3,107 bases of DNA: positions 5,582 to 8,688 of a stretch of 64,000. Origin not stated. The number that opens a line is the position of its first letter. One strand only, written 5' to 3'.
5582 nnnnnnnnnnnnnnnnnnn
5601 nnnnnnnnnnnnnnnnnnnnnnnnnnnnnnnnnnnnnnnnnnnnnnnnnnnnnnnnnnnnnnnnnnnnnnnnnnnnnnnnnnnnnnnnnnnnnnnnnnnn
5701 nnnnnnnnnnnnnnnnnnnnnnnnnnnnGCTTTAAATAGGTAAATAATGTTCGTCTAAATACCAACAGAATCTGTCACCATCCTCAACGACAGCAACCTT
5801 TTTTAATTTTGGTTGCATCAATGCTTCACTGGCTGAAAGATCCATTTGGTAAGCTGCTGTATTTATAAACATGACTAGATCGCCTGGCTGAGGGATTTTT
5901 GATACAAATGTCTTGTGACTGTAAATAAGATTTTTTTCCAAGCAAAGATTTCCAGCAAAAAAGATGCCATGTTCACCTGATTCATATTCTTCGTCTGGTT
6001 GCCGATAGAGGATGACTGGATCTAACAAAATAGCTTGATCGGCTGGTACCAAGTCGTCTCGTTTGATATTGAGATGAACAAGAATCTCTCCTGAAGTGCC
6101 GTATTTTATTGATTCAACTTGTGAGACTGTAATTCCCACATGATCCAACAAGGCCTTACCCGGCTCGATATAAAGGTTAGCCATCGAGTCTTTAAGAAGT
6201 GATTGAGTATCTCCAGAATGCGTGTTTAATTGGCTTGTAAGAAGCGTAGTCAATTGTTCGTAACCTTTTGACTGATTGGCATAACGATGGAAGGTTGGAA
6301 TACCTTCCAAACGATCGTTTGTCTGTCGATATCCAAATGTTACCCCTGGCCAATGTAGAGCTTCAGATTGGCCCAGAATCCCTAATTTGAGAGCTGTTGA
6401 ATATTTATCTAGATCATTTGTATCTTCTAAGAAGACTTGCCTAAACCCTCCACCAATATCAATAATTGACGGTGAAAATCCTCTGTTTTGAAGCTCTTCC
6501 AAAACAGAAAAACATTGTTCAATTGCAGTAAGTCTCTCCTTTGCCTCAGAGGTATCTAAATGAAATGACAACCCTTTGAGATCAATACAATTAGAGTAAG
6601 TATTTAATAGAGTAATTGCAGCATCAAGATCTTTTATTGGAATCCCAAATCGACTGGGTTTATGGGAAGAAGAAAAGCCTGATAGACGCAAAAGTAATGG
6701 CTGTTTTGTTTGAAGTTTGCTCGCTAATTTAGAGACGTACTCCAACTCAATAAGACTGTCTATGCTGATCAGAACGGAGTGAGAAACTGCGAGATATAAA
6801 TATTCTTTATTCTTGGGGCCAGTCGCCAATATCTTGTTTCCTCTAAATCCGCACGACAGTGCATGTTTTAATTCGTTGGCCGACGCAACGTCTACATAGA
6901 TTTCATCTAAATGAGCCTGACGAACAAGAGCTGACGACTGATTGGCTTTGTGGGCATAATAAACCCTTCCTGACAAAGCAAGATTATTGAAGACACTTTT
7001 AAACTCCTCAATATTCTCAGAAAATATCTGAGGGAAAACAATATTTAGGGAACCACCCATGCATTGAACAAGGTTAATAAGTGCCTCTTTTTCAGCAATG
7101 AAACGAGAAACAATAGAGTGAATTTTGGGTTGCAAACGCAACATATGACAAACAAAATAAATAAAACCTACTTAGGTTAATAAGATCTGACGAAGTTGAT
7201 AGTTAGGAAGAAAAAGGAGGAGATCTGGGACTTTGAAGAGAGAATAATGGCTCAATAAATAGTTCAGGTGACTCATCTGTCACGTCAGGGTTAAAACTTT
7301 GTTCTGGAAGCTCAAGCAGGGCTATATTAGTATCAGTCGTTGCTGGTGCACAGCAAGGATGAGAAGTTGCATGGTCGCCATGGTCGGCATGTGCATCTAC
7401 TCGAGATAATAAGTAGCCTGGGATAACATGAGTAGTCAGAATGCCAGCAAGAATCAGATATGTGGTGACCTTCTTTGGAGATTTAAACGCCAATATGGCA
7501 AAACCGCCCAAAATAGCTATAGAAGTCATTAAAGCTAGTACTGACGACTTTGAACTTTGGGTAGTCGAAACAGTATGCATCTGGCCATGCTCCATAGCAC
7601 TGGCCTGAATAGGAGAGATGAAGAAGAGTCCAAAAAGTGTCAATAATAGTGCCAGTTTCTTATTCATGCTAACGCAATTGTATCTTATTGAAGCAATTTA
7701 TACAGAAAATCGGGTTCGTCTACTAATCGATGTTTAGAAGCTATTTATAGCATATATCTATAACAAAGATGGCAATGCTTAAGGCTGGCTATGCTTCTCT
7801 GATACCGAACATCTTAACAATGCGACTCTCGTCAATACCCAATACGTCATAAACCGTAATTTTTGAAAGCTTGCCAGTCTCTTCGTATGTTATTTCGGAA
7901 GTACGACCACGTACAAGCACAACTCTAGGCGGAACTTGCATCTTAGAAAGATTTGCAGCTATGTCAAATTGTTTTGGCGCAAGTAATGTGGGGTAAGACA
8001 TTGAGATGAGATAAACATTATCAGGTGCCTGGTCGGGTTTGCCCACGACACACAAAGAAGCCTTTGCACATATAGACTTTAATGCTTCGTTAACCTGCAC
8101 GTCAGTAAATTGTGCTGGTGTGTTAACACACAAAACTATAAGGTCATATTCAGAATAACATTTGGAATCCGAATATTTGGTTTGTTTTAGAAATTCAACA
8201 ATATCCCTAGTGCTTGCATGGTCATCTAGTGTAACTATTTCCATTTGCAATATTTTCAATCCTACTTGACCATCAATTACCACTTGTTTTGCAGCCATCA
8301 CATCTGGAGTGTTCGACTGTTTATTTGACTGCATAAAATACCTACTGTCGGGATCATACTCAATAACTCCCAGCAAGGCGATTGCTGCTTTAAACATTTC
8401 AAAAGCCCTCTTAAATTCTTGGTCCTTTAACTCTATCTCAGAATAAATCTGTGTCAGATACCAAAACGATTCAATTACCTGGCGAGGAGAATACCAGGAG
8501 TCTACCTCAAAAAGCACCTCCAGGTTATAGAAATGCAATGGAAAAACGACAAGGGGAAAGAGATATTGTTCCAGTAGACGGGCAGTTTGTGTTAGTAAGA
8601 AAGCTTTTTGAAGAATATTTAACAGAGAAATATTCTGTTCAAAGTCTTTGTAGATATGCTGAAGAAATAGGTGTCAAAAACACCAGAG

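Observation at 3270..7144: Tight three-gene PLP operon: Orn/DAP-type decarboxylase, CysK-family::rhodanese fusion, cysteine desulfurase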

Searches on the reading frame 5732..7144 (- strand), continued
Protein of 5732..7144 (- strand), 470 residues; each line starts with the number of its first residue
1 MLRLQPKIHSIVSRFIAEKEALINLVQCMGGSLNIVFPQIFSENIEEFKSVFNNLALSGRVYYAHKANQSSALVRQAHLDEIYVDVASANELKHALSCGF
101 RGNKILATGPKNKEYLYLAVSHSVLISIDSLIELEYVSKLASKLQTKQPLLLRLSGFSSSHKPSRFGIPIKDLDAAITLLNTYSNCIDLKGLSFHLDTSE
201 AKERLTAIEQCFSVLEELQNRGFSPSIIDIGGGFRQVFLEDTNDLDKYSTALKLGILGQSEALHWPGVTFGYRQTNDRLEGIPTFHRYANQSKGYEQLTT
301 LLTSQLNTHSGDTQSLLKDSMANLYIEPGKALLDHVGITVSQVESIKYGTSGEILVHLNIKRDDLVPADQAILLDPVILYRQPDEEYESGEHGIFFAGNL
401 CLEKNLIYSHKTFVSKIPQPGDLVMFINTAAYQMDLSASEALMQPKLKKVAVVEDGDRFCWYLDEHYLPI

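Call 83: fold_search(model_id=the predicted structure, library=pdb)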
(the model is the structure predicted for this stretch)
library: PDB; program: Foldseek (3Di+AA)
matches with E <= 10: 1431; with E <= 0.001: 292
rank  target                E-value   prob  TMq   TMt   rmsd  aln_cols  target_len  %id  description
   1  3vab_A                1.0e-26  1.00  0.70  0.78   3.7       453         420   19  Crystal structure of Diaminopimelate decarboxylase from Brucella melitensis bound to PLP (released 2012-01-18)
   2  2p3e_B                1.0e-25  1.00  0.66  0.76   4.8       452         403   18  Crystal structure of AQ1208 from Aquifex aeolicus (released 2007-05-01)
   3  4xg1_C                4.1e-25  1.00  0.66  0.75   5.3       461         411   16  Psychromonas ingrahamii diaminopimelate decarboxylase with LLP (released 2016-03-09)
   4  4xg1_D                2.1e-24  1.00  0.65  0.75   7.1       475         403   15  Psychromonas ingrahamii diaminopimelate decarboxylase with LLP (released 2016-03-09)
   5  7ru7                  3.0e-24  1.00  0.67  0.76   6.6       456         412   17  Crystal structure of BtrK, a decarboxylase involved in butirosin biosynthesis (released 2022-08-17)
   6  3n2b_C                4.2e-24  1.00  0.67  0.76   6.1       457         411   18  1.8 Angstrom Resolution Crystal Structure of Diaminopimelate Decarboxylase (lysA) from Vibrio cholerae. (released 2010-06-09)
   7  3n2b_D                5.0e-24  1.00  0.66  0.78   3.9       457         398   17  1.8 Angstrom Resolution Crystal Structure of Diaminopimelate Decarboxylase (lysA) from Vibrio cholerae. (released 2010-06-09)
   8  6n2h                  5.0e-24  1.00  0.69  0.71   5.8       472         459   16  Structure of D-ornithine/D-lysine decarboxylase from Salmonella typhimurium (released 2019-10-23)
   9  5x7m_A                6.0e-24  1.00  0.66  0.70   6.2       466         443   17  Crystal structure of meso-diaminopimelate decarboxylase (DAPDC) from Corynebacterium glutamicum (released 2018-01-10)
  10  6n2f_A                6.4e-24  1.00  0.69  0.78   4.9       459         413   18  Meso-Diaminopimelate Decarboxylase from Arabidopsis thaliana (Isoform 2) (released 2019-04-24)
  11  3n2b_B                6.7e-24  1.00  0.66  0.78   5.1       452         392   17  1.8 Angstrom Resolution Crystal Structure of Diaminopimelate Decarboxylase (lysA) from Vibrio cholerae. (released 2010-06-09)
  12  1ko0                  7.1e-24  1.00  0.65  0.72   5.5       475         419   16  Crystal Structure of a D,L-lysine complex of diaminopimelate decarboxylase (released 2003-11-11)
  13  2p3e_A                7.6e-24  1.00  0.65  0.76   5.6       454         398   19  Crystal structure of AQ1208 from Aquifex aeolicus (released 2007-05-01)
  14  6n2f_B                9.6e-24  1.00  0.69  0.76   5.1       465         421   18  Meso-Diaminopimelate Decarboxylase from Arabidopsis thaliana (Isoform 2) (released 2019-04-24)
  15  6n2a_A                1.0e-23  1.00  0.71  0.79   3.7       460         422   18  Meso-Diaminopimelate Decarboxylase from Arabidopsis thaliana (Isoform 1) (released 2019-04-24)
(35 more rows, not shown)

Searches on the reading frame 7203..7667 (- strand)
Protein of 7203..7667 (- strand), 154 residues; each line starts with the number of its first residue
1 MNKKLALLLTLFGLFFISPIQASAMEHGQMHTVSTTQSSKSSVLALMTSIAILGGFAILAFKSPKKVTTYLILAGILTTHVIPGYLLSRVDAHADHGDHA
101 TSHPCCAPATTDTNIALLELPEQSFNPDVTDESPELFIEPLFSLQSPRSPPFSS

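Call 3: search_protein_families(library=pfam, proteins=[window:7203-7667:-], max_evalue=0.01)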
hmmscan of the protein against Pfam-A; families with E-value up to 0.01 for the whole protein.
window:7203-7667:- (154 aa): 0 families

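Call 4: search_protein_families(library=ncbifam, proteins=[window:7203-7667:-], max_evalue=0.01)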
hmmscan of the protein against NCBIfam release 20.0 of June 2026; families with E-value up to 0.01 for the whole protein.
window:7203-7667:- (154 aa): 1 family
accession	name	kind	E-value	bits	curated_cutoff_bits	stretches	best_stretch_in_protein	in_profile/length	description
NF038244.1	pheromon_TrpTrp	equivalog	0.0076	16.6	29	0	65-82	3-20/32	quorum-sensing system DWW-type pheromone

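Call 51: search_protein_families(library=pfam, proteins=[window:7203-7667:-], max_evalue=10)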
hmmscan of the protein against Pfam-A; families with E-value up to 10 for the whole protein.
window:7203-7667:- (154 aa): 0 families

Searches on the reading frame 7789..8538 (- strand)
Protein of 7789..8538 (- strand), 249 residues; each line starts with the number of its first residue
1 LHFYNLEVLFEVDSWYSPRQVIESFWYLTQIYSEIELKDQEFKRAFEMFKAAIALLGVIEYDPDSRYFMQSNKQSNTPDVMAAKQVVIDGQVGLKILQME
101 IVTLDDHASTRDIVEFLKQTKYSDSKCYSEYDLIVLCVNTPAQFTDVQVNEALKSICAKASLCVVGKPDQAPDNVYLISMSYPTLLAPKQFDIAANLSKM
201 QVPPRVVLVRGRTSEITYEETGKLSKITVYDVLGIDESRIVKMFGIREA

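Call 3: search_protein_families(library=pfam, proteins=[window:7789-8538:-], max_evalue=0.01)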
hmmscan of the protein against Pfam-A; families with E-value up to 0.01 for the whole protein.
window:7789-8538:- (249 aa): 0 families

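Call 4: search_protein_families(library=ncbifam, proteins=[window:7789-8538:-], max_evalue=0.01)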
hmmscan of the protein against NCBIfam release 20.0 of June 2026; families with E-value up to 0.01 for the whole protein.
window:7789-8538:- (249 aa): 0 families

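Call 51: search_protein_families(library=pfam, proteins=[window:7789-8538:-], max_evalue=10)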
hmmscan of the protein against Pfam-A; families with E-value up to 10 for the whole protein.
window:7789-8538:- (249 aa): 1 family
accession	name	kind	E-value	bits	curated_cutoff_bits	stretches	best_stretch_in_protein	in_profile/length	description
PF01206.22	TusA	-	0.045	14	28.6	1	102-123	32-53/70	Sulfurtransferase TusA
